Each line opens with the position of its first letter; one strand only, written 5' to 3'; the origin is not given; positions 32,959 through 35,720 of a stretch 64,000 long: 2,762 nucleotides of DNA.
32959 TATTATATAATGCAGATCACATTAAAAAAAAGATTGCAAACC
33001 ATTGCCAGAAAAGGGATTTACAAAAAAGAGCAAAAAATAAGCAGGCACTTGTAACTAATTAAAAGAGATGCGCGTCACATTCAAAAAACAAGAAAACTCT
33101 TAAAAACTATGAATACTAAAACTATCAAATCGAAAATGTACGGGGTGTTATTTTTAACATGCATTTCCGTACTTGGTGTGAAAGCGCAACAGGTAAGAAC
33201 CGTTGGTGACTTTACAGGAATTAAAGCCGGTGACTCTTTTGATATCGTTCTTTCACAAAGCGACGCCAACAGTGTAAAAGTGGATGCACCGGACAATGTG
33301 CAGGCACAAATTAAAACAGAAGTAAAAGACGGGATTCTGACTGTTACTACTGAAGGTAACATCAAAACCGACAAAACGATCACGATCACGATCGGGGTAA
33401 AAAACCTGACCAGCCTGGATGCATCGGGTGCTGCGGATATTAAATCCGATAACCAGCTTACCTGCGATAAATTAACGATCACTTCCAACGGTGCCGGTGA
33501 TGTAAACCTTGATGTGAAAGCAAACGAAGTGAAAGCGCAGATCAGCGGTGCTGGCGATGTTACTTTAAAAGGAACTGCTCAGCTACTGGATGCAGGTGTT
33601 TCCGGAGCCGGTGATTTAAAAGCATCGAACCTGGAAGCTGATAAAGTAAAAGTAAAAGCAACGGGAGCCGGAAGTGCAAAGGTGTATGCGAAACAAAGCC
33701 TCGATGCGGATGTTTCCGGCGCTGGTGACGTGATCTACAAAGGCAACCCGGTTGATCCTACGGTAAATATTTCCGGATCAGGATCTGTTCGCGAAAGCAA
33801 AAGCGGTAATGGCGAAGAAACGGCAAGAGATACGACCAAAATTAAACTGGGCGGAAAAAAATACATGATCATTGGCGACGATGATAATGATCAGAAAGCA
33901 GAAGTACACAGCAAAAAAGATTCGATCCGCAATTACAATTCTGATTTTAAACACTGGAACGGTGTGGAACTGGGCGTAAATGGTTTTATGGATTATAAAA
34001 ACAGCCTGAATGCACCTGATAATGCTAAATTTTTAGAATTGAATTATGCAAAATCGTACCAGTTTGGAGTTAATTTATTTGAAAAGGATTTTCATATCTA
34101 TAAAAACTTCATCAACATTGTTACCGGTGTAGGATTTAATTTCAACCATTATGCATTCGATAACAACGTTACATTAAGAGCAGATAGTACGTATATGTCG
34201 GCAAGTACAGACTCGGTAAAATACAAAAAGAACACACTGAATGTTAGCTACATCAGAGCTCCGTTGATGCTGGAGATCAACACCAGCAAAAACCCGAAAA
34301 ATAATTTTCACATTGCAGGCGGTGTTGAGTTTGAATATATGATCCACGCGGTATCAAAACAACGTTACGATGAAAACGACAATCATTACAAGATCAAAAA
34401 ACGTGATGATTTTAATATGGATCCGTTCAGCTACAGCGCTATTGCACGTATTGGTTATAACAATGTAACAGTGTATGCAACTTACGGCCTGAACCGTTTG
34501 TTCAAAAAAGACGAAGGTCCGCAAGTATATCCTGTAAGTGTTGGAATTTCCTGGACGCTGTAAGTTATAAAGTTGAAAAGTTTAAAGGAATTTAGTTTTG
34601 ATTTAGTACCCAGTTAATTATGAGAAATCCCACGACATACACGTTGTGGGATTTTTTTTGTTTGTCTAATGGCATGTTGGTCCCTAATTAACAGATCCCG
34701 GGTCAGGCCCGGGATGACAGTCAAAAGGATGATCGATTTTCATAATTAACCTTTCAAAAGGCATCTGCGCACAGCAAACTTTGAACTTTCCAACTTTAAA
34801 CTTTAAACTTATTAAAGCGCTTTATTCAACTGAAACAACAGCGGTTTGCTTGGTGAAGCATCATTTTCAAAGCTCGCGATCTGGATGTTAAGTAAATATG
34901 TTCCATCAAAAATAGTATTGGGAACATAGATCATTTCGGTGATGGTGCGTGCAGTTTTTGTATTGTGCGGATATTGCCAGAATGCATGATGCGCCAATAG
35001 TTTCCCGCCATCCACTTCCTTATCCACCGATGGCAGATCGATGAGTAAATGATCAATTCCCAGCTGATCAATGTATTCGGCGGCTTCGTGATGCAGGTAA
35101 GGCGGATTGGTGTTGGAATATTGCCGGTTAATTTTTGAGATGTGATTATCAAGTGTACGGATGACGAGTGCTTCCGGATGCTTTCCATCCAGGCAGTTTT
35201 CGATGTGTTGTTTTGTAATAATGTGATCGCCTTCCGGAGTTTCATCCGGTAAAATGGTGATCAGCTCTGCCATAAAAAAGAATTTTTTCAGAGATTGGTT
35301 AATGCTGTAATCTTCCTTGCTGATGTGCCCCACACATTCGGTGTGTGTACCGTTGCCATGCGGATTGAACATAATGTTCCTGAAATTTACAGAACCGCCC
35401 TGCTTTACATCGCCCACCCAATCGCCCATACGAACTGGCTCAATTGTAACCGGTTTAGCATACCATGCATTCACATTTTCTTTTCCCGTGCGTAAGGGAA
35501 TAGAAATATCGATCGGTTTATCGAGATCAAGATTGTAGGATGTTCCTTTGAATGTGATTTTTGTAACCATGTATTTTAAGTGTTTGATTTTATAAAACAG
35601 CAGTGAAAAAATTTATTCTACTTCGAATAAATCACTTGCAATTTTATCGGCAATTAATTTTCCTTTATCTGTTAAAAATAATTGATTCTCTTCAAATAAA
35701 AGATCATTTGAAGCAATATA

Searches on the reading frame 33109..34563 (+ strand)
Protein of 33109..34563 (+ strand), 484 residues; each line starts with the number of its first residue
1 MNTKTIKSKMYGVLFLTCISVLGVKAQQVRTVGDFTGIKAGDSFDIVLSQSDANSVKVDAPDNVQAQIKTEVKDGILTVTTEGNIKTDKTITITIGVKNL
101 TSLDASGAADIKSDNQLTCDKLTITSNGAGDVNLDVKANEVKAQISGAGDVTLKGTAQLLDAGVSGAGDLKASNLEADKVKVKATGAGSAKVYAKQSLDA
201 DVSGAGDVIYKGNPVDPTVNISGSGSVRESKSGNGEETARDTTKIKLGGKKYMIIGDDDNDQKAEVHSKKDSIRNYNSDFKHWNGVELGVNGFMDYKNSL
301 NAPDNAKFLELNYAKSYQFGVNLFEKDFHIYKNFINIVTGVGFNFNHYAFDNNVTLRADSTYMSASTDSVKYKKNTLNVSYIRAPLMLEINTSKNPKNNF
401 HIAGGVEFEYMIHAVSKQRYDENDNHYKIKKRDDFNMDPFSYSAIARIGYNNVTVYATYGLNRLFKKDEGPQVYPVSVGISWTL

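Call 10: search_protein_families(library=pfam, proteins=[window:33109-34563:+])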
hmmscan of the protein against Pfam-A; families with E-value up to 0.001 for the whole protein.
window:33109-34563:+ (484 aa): 2 families
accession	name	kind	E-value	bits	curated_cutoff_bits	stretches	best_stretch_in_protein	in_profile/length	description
PF10988.14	DUF2807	-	1.5e-52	178.4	24.2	1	34-214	1-181/181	Putative auto-transporter adhesin, head GIN domain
PF13568.12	OMP_b-brl_2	-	7.8e-11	42.8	27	1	285-465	12-174/175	Outer membrane protein beta-barrel domain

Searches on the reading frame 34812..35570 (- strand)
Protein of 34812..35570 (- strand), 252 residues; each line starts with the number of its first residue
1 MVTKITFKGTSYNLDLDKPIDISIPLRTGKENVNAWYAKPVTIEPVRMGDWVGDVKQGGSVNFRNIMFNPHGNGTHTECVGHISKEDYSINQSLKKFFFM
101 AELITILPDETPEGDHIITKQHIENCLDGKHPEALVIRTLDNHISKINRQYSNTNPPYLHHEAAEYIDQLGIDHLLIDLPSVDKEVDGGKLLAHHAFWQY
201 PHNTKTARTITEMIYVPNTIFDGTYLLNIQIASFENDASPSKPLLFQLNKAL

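Call 10: search_protein_families(library=pfam, proteins=[window:34812-35570:-])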
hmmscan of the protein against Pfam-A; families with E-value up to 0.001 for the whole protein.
window:34812-35570:- (252 aa): 1 family
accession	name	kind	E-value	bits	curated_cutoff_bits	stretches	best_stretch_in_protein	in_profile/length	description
PF04199.19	Cyclase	-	9e-18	65.3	23.1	1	20-184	1-142/142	Putative cyclase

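Call 11: find_encoding_contigs(protein=window:34812-35570:-, flank=10000, max_places=4)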
Protein window:34812-35570:- (252 aa): 1 contig read that carries it; 1 place shown.
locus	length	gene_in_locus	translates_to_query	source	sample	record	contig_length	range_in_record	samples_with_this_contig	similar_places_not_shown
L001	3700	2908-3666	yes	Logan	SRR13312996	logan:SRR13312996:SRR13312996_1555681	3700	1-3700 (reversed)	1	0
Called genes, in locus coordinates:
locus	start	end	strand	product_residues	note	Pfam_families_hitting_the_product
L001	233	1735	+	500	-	PF02518:HATPase_c, PF14501:HATPase_c_5 (weak)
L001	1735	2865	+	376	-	PF04055:Radical_SAM, PF06969:HemN_C (faint)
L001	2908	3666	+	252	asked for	PF04199:Cyclase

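Call 20: find_homologous_proteins(query=window:34812-35570:-, max_evalue=1e-40)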
Query window:34812-35570:- (252 aa): 7994 proteins with E <= 1e-40 among 8000 candidates; the best 120 are listed.
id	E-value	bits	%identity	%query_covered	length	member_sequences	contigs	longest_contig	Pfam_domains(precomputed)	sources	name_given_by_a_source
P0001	3.5e-167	572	97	100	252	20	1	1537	PF04199.20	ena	-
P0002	1.9e-150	517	89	100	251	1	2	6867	PF04199.20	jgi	-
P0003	1.7e-149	514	88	100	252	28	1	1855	PF04199.20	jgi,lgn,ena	-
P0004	1.1e-148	512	86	100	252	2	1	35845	PF04199.20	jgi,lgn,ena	-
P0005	1.4e-148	511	85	100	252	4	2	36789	PF04199.20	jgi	jgi:arylformamidase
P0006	2.7e-148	510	87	100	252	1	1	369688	PF04199.20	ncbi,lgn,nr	ncbi:MAG: Metal-dependent hydrolase [Bacteroidetes bacterium]|nr:Metal-dependent hydrolase [Bacteroi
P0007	3.7e-148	510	86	100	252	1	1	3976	PF04199.20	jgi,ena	-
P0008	4.0e-148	510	86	100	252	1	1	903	PF04199.20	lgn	-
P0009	4.1e-148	510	86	100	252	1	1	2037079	PF04199.20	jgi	jgi:kynurenine formamidase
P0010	5.1e-148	509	86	100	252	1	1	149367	PF04199.20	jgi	jgi:kynurenine formamidase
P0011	5.8e-148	509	85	100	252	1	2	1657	PF04199.20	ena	-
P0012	5.8e-148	509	86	100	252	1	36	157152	PF04199.20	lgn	-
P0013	1.8e-147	508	86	100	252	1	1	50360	PF04199.20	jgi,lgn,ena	jgi:kynurenine formamidase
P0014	2.7e-147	507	86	100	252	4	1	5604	PF04199.20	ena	-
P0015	4.7e-147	506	85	100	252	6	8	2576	PF04199.20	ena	-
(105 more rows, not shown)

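Call 21: find_encoding_contigs(protein=P0002, flank=10000, max_places=2)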
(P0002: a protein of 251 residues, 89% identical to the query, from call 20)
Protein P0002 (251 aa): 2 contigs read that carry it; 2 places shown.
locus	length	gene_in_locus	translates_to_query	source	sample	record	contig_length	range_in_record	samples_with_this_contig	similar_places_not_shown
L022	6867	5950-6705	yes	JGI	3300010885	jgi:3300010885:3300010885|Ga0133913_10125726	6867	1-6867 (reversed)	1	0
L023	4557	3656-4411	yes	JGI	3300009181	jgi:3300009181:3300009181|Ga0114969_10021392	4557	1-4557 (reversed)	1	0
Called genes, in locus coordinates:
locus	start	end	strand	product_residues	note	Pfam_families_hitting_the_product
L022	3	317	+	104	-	?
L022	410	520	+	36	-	-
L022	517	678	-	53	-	-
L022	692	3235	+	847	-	-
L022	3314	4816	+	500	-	PF02518:HATPase_c, PF14501:HATPase_c_5 (faint)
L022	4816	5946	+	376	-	PF04055:Radical_SAM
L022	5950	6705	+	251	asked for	PF04199:Cyclase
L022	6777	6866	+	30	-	?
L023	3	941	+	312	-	?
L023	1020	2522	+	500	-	PF02518:HATPase_c, PF14501:HATPase_c_5 (faint)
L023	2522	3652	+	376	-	PF04055:Radical_SAM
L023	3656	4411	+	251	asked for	PF04199:Cyclase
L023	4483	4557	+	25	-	?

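Call 22: find_encoding_contigs(protein=P0006, flank=10000, max_places=1)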
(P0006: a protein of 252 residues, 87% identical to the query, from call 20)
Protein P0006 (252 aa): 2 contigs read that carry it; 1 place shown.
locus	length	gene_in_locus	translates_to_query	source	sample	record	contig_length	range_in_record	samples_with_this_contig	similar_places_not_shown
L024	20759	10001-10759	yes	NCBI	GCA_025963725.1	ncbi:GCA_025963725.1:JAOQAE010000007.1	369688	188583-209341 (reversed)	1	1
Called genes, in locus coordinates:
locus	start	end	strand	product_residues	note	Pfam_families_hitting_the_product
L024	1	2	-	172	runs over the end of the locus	-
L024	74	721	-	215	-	PF14371:DUF4412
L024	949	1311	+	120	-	PF08378:NERD, PF02021:UPF0102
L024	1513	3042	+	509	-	PF01479:S4, PF00849:PseudoU_synth_2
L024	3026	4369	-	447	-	PF06167:Peptidase_M90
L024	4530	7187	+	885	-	PF13116:YhdP (faint)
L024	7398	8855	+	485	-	PF14501:HATPase_c_5 (weak), PF02518:HATPase_c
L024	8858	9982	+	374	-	PF04055:Radical_SAM, PF06969:HemN_C (weak)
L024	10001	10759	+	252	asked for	PF04199:Cyclase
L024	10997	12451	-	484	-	PF10988:DUF2807, PF13568:OMP_b-brl_2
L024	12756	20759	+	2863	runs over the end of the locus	PF06832:BiPBP_C (faint), PF13573:SprB, PF22352:K319L-like_PKD (faint), PF07495:Y_Y_Y (faint), PF13573:SprB, PF19081:Ig_7, PF13585:CHU_C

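Call 23: find_encoding_contigs(protein=P0009, flank=10000, max_places=1)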
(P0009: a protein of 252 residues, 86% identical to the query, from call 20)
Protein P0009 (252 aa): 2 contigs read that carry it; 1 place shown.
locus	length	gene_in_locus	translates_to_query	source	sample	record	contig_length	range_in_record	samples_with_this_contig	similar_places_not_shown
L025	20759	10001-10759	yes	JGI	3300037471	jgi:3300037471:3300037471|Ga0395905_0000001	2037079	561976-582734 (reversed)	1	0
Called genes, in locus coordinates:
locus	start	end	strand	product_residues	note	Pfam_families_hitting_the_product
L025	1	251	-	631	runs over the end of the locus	PF14849:YidC_periplas, PF02096:60KD_IMP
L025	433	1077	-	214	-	PF14371:DUF4412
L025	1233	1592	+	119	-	PF08378:NERD, PF02021:UPF0102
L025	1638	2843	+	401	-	PF01479:S4, PF00849:PseudoU_synth_2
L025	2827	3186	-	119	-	-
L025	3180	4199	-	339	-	PF06167:Peptidase_M90, PF07737:ATLF (weak)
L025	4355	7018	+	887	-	PF13116:YhdP (faint), PF05359:DUF748 (weak), PF27051:TamB_N (faint)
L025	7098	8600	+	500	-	PF02518:HATPase_c, PF14501:HATPase_c_5 (weak)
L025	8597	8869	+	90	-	-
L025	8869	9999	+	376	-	PF04055:Radical_SAM, PF06969:HemN_C (weak)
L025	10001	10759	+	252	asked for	PF04199:Cyclase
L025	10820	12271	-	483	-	PF10988:DUF2807, PF13568:OMP_b-brl_2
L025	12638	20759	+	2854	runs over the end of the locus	PF07495:Y_Y_Y (faint), PF18962:Por_Secre_tail (faint), PF22352:K319L-like_PKD (faint), PF06832:BiPBP_C (faint), PF13573:SprB, PF19081:Ig_7, PF13585:CHU_C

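Call 24: find_encoding_contigs(protein=P0004, flank=10000, max_places=1)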
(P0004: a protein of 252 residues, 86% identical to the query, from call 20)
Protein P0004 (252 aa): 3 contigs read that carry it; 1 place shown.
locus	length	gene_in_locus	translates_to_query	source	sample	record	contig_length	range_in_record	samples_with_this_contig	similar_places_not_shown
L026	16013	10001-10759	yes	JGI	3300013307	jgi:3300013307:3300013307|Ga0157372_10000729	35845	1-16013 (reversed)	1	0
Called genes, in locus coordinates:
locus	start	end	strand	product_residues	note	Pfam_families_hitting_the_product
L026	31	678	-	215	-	PF14371:DUF4412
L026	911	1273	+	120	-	PF08378:NERD, PF02021:UPF0102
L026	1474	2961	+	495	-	PF01479:S4, PF00849:PseudoU_synth_2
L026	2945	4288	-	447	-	PF06167:Peptidase_M90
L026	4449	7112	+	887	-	PF13116:YhdP (faint)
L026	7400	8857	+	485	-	PF14501:HATPase_c_5 (weak), PF02518:HATPase_c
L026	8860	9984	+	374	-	PF04055:Radical_SAM, PF06969:HemN_C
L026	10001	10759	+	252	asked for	PF04199:Cyclase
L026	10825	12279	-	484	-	PF10988:DUF2807, PF13568:OMP_b-brl_2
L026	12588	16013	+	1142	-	?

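Call 27: find_encoding_contigs(protein=P0001, flank=10000, max_places=4)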
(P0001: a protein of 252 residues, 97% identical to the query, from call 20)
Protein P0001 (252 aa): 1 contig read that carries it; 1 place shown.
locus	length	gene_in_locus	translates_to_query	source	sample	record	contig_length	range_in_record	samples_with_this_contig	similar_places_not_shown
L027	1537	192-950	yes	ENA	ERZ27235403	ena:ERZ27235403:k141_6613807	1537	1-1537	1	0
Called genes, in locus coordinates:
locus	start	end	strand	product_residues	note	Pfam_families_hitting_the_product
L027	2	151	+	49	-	?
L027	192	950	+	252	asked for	PF04199:Cyclase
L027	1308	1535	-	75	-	?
